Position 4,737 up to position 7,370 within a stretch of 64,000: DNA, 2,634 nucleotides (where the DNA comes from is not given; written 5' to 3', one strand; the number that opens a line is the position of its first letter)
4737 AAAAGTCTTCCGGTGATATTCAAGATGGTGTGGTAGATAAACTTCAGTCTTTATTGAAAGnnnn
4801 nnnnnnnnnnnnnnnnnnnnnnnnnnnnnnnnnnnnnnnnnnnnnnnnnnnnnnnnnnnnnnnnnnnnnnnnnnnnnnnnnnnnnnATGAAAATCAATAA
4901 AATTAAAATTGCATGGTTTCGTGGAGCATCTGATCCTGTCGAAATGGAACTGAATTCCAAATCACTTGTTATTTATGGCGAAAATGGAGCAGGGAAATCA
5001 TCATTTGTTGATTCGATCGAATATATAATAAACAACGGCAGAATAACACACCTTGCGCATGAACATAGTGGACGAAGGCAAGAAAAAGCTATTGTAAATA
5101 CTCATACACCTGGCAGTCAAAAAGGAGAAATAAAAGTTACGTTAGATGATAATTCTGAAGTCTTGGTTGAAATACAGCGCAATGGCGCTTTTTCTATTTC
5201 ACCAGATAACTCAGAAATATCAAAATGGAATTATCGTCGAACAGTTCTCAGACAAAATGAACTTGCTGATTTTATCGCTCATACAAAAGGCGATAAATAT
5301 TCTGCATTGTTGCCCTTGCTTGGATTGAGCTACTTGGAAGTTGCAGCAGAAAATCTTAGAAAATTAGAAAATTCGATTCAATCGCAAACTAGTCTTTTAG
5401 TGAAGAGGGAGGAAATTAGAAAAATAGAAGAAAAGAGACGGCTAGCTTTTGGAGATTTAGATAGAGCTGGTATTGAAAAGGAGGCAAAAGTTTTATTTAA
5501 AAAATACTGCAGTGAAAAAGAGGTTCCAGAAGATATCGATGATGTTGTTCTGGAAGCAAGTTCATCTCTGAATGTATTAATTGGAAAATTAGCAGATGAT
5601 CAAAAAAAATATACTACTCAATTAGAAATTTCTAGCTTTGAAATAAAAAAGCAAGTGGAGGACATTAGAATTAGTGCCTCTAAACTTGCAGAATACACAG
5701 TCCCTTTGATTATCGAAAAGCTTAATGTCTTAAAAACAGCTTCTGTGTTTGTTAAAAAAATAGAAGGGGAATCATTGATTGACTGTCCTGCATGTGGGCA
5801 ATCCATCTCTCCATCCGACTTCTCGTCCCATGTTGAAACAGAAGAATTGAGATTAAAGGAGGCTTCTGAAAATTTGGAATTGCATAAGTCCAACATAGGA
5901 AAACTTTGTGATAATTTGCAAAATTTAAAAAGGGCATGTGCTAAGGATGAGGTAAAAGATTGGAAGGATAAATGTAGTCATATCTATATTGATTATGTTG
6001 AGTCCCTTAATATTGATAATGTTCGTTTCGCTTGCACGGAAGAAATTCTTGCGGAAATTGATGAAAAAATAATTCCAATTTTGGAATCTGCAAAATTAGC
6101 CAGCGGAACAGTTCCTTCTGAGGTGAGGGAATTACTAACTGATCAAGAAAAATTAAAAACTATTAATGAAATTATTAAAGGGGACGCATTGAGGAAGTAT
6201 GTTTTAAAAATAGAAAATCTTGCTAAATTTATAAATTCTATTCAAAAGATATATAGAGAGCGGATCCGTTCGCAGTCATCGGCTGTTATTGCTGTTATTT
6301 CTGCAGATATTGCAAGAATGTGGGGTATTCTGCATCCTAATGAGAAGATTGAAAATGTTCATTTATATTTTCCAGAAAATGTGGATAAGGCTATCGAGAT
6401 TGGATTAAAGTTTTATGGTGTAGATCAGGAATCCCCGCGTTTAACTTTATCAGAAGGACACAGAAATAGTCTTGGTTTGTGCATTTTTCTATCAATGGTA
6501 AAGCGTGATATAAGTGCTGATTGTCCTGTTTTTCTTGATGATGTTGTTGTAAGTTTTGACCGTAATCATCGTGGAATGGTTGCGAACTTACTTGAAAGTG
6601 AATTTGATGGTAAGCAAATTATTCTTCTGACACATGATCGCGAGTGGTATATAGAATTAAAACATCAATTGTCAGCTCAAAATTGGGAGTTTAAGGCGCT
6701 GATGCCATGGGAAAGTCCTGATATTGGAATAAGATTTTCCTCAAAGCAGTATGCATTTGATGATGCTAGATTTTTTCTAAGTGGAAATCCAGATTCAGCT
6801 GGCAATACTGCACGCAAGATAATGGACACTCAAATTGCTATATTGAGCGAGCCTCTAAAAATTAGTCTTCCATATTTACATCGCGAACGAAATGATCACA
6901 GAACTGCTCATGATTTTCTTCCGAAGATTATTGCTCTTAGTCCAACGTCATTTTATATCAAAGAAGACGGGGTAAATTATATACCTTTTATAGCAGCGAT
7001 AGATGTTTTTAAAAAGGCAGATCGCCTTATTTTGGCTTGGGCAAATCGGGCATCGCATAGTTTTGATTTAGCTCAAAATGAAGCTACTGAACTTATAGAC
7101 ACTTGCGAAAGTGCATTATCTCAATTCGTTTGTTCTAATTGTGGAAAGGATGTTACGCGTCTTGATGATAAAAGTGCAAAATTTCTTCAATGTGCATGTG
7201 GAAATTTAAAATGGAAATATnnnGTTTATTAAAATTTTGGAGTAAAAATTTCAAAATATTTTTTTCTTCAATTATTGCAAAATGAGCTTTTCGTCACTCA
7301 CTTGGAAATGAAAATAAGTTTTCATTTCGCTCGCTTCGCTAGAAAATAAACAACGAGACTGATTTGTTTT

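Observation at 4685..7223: Rad50/RloC-like ABC ATPase with CxxC hook-like coiled coil and C-terminal zinc-ribbon domain, preceded by a small acidic ORF: candidate defense module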

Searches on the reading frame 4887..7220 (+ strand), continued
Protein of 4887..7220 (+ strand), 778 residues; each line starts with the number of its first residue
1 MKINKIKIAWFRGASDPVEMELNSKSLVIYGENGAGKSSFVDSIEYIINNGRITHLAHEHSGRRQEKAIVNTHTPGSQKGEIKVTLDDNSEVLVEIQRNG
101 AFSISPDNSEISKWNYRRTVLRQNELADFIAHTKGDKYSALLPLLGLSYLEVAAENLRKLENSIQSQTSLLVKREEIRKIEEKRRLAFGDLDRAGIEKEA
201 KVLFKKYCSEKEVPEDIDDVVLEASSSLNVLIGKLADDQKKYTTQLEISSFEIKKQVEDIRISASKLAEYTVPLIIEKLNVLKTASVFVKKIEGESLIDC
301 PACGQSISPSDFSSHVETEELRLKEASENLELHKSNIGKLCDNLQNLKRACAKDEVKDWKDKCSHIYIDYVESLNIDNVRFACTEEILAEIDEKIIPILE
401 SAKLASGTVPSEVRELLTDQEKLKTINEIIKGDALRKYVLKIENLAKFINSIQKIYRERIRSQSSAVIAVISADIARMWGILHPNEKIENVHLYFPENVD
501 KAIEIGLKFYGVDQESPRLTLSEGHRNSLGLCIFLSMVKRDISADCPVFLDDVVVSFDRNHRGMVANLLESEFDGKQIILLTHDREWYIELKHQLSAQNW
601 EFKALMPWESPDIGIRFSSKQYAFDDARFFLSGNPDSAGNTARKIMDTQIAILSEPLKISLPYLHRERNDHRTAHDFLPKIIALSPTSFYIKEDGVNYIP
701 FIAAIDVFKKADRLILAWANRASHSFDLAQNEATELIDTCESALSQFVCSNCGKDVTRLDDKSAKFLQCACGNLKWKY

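Call 76: get_annotated_region(hit=H1, flank=5000)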
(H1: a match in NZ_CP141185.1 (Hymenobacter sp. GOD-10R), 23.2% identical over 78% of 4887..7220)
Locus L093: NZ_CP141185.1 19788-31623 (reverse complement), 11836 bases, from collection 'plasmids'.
description: Hymenobacter sp. GOD-10R plasmid unnamed1, complete sequence
organism: Hymenobacter sp. GOD-10R (NCBI taxid 3093922)
taxonomy: Bacteria; Bacteroidota; Cytophagia; Cytophagales; Hymenobacteraceae; Hymenobacter; Hymenobacter sp. GOD-10R
host: -; source: single cell,Crepidiastrum sonchifolium; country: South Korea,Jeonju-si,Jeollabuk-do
typing (MOB-suite, as given by PLSDB): non-mobilizable; replicon rep_cluster_1105
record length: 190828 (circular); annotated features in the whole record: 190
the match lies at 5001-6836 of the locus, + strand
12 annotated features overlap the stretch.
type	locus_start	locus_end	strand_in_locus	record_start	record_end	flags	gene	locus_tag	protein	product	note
CDS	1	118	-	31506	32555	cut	-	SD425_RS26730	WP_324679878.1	hypothetical protein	-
CDS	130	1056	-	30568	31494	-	-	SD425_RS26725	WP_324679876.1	hypothetical protein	-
CDS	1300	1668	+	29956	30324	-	-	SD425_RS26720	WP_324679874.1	hypothetical protein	-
CDS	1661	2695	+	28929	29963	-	-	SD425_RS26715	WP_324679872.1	site-specific integrase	GO:0015074 - DNA integration [Evidence IEA]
CDS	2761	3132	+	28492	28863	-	-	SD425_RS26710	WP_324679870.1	hypothetical protein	-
CDS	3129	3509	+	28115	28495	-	-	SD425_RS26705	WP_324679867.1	hypothetical protein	-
CDS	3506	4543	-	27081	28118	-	-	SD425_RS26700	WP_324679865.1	hypothetical protein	-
CDS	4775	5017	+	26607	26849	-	-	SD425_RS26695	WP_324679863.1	hypothetical protein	-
CDS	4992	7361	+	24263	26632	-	-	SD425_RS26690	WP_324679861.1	AAA family ATPase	GO:0006302 - double-strand break repair [Evidence IEA]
CDS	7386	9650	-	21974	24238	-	-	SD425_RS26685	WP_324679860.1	Mov34/MPN/PAD-1 family protein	-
CDS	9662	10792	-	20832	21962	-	-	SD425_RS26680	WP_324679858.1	hypothetical protein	-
CDS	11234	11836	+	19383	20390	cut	-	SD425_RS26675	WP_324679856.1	WYL domain-containing protein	-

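Call 79: search_protein_families(library=pfam, proteins=[L093:4992-7358:+, L093:6792-7358:+, L093:4775-5014:+, L091:4462-6858:+, L091:6262-6858:+], max_evalue=1)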
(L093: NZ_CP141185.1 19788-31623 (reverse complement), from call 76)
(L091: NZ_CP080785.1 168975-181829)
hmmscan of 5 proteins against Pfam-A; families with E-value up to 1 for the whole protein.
L093:4992-7358:+ (789 aa): 22 families
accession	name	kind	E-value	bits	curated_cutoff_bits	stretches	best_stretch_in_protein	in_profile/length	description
PF02463.25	SMC_N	-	2.8e-10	40.4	40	2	5-55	2-52/220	RecF/RecN/SMC N terminal domain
PF13476.12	AAA_23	-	1.5e-09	39.2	27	1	8-202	2-185/201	AAA domain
PF13166.12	AAA_13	-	3.7e-09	36.3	36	2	527-593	508-580/713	AAA domain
PF13304.12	AAA_21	-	6.1e-09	36.8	27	2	459-583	183-299/304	AAA domain, putative AbiEii toxin, Type IV TA system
PF13175.12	AAA_15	-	6.9e-09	36.2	32.1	1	5-435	3-266/374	AAA ATPase domain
PF13555.12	AAA_29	-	7.6e-08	32.4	27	1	7-51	3-45/61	P-loop containing region of AAA domain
PF00005.33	ABC_tran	-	3e-05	25.1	25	1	27-67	10-50/137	ABC transporter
PF13514.12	AAA_27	-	0.00072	19.6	22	1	4-50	2-48/206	AAA domain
PF00931.28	NB-ARC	-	0.0043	16.8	23.5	0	534-574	92-129/248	NB-ARC domain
PF13401.12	AAA_22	-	0.021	15.6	27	1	28-47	5-24/130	AAA domain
PF13479.12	AAA_24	-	0.03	14.6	27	1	28-191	2-109/195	AAA domain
PF13191.12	AAA_16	-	0.05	14.5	32.6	1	27-54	23-51/167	AAA ATPase domain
PF25199.1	nSTAND_NTPase5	-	0.054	13.8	34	0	26-44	39-57/145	Novel STAND NTPase 5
PF05729.18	NACHT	-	0.072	13.4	26.7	0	30-48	2-20/167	NACHT domain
PF07728.20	AAA_5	-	0.074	13.5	22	0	31-51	2-22/139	AAA domain (dynein-related subfamily)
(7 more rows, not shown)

L093:6792-7358:+ (189 aa): 0 families

L093:4775-5014:+ (80 aa): 1 family
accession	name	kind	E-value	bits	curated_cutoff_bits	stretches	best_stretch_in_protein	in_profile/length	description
PF22882.2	GT-D-like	-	0.14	11.9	27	1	15-44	59-89/210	GT-D fold-like domain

L091:4462-6858:+ (799 aa): 15 families
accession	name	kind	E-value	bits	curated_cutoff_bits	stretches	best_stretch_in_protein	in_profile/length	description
PF13166.12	AAA_13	-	1.1e-12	47.9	36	1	287-649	236-599/713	AAA domain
PF02463.25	SMC_N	-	2.7e-11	43.8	40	1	4-619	2-203/220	RecF/RecN/SMC N terminal domain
PF13476.12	AAA_23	-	1.1e-07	33.1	27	1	11-270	6-201/201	AAA domain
PF13304.12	AAA_21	-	9.8e-07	29.6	27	1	31-66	3-50/304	AAA domain, putative AbiEii toxin, Type IV TA system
PF13175.12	AAA_15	-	5.8e-05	23.3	32.1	1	3-82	2-59/374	AAA ATPase domain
PF13555.12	AAA_29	-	0.011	15.9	27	1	26-48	22-43/61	P-loop containing region of AAA domain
PF14197.11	Cep57_CLD_2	-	0.013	16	27.1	1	251-286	1-36/67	Centrosome localisation domain of PPC89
PF11398.14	DUF2813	-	0.037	13.8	21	1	4-53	3-48/372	Protein of unknown function (DUF2813)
PF25472.1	DUF7902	-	0.047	14.3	26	1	415-463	1-49/85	Domain of unknown function (DUF7902)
PF13514.12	AAA_27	-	0.055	13.5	22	1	20-48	18-47/206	AAA domain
PF14942.11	Muted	-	0.06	14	26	1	224-292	30-100/146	Organelle biogenesis, Muted-like protein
PF05008.21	V-SNARE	-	0.089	13.7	25.9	1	413-469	12-67/92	Vesicle transport v-SNARE protein N-terminus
PF12795.12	MscS_porin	-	0.42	10.6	34.4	1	413-472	49-112/238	Mechanosensitive ion channel porin domain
PF24423.1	OVT1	-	0.5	11.2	30.9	0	432-502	27-97/100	Major antigen, helical domain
PF13093.11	FTA4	-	0.75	10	24.8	1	327-476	70-164/199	Kinetochore complex Fta4 of Sim4 subunit, or CENP-50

L091:6262-6858:+ (199 aa): 0 families

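Call 80: find_homologous_proteins(query=L093:4992-7358:+, max_evalue=0.00001)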
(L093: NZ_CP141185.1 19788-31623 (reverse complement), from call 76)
Query L093:4992-7358:+ (789 aa): 54 proteins with E <= 0.00001 among 8000 candidates.
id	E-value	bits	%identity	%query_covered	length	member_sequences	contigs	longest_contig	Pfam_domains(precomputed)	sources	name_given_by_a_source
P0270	0.0e+0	1700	96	100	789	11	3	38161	PF13175.13,PF13476.13,PF13555.13,PF02463.26,PF13166.13,PF13304.13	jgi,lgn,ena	jgi:DNA repair exonuclease SbcCD ATPase subunit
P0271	0.0e+0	1271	73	100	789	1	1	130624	PF13175.13,PF13476.13,PF13555.13,PF02463.26,PF13166.13,PF13304.13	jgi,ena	-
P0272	0.0e+0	1233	71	100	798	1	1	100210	PF00005.34,PF13175.13,PF13476.13,PF13555.13,PF02463.26,PF13166.13,PF13304.13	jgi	jgi:recombinational DNA repair ATPase RecF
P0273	0.0e+0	1231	70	100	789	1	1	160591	PF00005.34,PF13175.13,PF13476.13,PF13555.13,PF02463.26,PF13166.13,PF13304.13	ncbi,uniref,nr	ncbi:AAA family ATPase [Hymenobacter volaticus]|uniref:AAA family ATPase n=1 Tax=Hymenobacter volati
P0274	0.0e+0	1224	70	100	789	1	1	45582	PF00005.34,PF13175.13,PF13476.13,PF13555.13,PF02463.26,PF13166.13,PF13304.13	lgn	-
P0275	0.0e+0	1198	70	97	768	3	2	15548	PF13476.13,PF13555.13,PF02463.26,PF13166.13,PF13304.13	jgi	jgi:recombinational DNA repair ATPase RecF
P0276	0.0e+0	1050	62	100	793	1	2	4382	PF00005.34,PF13175.13,PF13476.13,PF13555.13,PF02463.26,PF13166.13,PF13304.13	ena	-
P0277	1.2e-295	1001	58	100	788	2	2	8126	PF00005.34,PF13175.13,PF13476.13,PF13555.13,PF02463.26,PF13166.13,PF13304.13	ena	-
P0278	1.3e-288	978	57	100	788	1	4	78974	PF00005.34,PF13175.13,PF13476.13,PF13555.13,PF02463.26,PF13166.13,PF13304.13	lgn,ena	-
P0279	2.9e-277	940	56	100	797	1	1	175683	PF13175.13,PF13476.13,PF02463.26,PF13166.13,PF13304.13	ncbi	ncbi:AAA family ATPase (plasmid) [Fibrella sp. ES10-3-2-2]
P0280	6.0e-277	939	70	77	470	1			-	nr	nr:hypothetical protein [Tanacetum cinerariifolium]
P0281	3.2e-270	917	55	100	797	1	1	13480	PF00005.34,PF13175.13,PF13476.13,PF02463.26,PF13166.13,PF13304.13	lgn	-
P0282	4.5e-270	916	56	100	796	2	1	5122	PF13175.13,PF13476.13,PF02463.26,PF13166.13,PF13304.13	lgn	-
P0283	3.0e-269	914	55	100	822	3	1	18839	PF13175.13,PF13476.13,PF02463.26,PF13166.13,PF13304.13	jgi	jgi:energy-coupling factor transporter ATP-binding protein EcfA2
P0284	2.3e-265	901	55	100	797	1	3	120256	PF13175.13,PF13476.13,PF02463.26,PF13304.13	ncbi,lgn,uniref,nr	ncbi:AAA family ATPase [Hymenobacter monticola]|uniref:AAA family ATPase n=2 Tax=Hymenobacter TaxID=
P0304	1.1e-116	409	32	100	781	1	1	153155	PF13175.13,PF13476.13,PF13555.13,PF02463.26,PF13304.13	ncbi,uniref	ncbi:AAA family ATPase [Treponema sp. TIM-1]|uniref:ATP-binding protein n=1 Tax=Treponema sp. TIM-1 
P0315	6.3e-93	331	29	100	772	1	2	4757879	PF13175.13,PF02463.26,PF13166.13,PF13304.13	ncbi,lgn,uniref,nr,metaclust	ncbi:ATP-binding protein [Sphingopyxis macrogoltabida]|uniref:Rad50/SbcC-type AAA domain-containing 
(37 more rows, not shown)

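Call 83: find_encoding_contigs(protein=P0315, flank=8000, max_places=1)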
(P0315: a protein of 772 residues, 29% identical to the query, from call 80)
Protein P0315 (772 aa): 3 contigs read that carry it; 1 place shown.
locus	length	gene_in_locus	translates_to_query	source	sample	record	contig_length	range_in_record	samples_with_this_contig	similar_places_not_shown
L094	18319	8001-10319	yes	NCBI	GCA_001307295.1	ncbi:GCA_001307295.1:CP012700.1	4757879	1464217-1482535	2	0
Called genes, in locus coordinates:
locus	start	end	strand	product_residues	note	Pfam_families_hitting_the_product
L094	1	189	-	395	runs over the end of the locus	PF00108:Thiolase_N, PF02803:Thiolase_C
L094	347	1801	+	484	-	PF00171:Aldedh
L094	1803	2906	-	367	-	PF01594:AI-2E_transport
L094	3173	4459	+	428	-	-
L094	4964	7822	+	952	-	PF00176:SNF2-rel_dom, PF00270:DEAD, PF04851:ResIII, PF00271:Helicase_C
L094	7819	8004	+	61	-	-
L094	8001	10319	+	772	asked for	PF02463:SMC_N (faint), PF13166:AAA_13 (faint), PF13175:AAA_15 (faint), PF13304:AAA_21 (faint)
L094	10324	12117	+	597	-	PF10592:AIPR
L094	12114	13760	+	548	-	PF01555:N6_N4_Mtase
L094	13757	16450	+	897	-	PF04851:ResIII, PF18766:SWI2_SNF2 (weak)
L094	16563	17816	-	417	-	-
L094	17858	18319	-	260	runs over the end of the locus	PF07505:DUF5131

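Call 84: find_encoding_contigs(protein=P0304, flank=8000, max_places=1)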
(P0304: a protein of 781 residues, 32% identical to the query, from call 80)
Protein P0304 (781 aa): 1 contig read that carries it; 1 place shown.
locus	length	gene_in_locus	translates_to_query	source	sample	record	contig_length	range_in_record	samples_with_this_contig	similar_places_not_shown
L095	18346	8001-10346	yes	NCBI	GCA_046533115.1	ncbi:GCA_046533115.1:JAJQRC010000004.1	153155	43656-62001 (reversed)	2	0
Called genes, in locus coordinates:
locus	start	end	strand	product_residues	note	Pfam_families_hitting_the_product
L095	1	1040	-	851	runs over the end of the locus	PF02190:LON_substr_bdg, PF00004:AAA, PF07728:AAA_5, PF22667:Lon_lid, PF05362:Lon_C, PF13541:ChlI (weak)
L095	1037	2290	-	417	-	PF06689:zf-C4_ClpX, PF00493:MCM, PF05496:RuvB_N (weak), PF01078:Mg_chelatase (faint), PF00004:AAA, PF07724:AAA_2, PF07728:AAA_5 (weak), PF10431:ClpB_D2-small, +3 more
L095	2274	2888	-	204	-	PF00574:CLP_protease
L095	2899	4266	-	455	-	PF05697:Trigger_N, PF09312:SurA_N (faint), PF00254:FKBP_C (weak), PF05698:Trigger_C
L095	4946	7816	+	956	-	PF13872:AAA_34 (weak), PF00176:SNF2-rel_dom, PF00270:DEAD, PF04851:ResIII, PF00271:Helicase_C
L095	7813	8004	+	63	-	-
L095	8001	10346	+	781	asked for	PF02463:SMC_N (weak), PF13175:AAA_15 (weak), PF13476:AAA_23 (faint), PF13555:AAA_29 (weak), PF13304:AAA_21 (faint)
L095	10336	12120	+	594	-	PF01555:N6_N4_Mtase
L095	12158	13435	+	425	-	PF13175:AAA_15, PF13476:AAA_23 (weak), PF13175:AAA_15, PF13304:AAA_21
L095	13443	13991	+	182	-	-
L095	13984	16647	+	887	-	PF04851:ResIII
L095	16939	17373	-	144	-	PF01850:PIN, PF13470:PIN_3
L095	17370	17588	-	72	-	PF02604:PhdYeFM_antitox (weak)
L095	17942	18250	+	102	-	PF04221:RelB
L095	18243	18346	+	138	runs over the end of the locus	PF01850:PIN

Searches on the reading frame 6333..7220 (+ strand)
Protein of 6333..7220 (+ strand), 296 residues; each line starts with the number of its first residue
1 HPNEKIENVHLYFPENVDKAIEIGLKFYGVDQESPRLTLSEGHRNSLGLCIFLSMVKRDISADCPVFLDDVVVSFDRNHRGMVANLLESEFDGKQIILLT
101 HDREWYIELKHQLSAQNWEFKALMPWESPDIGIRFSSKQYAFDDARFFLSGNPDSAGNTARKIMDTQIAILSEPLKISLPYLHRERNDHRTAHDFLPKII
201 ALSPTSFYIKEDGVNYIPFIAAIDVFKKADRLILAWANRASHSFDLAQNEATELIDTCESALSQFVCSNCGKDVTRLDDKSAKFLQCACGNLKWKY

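Call 75: search_protein_families(library=padloc, proteins=[window:6333-7220:+], max_evalue=10)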
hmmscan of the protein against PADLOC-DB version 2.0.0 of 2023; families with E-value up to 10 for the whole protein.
window:6333-7220:+ (296 aa): 17 families
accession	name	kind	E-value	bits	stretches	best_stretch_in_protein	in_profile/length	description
PDLC04891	PDC-S06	-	8.9e-09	32.3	1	38-121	622-704/858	-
PDLC04896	PDC-S06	-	2.3e-07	27.8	1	32-120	492-583/732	-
PDLC04895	PDC-S06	-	4.3e-07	26.8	1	39-103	562-630/784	-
PDLC03865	LmuB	-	2.8e-06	23.8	1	31-121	897-993/1007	-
PDLC04889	PDC-S06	-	3e-06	24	1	36-116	415-496/693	-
PDLC02720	PbeC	-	6.1e-06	23.2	1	31-108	533-609/624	PbeC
PDLC03859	LmuB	-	8.6e-06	23.2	1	39-126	511-596/611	-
PDLC02360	PrrC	-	2.8e-05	21.3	1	18-117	122-229/372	PrrC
PDLC04892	PDC-S06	-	2.9e-05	20.6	1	38-103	613-675/843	-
PDLC04888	PDC-S06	-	0.0003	17.1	1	38-103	623-687/851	-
PDLC04135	mad3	-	0.0004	18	1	21-104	247-325/374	mads_3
PDLC02737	PbeC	-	0.00081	15.8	1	26-102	543-617/655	PbeC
PDLC02711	PbeC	-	0.0015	15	1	38-106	555-622/646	PbeC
PDLC04893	PDC-S06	-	0.0022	14.4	1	24-101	606-683/862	-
PDLC04887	PDC-S06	-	0.0027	14.3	1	37-106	545-620/790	-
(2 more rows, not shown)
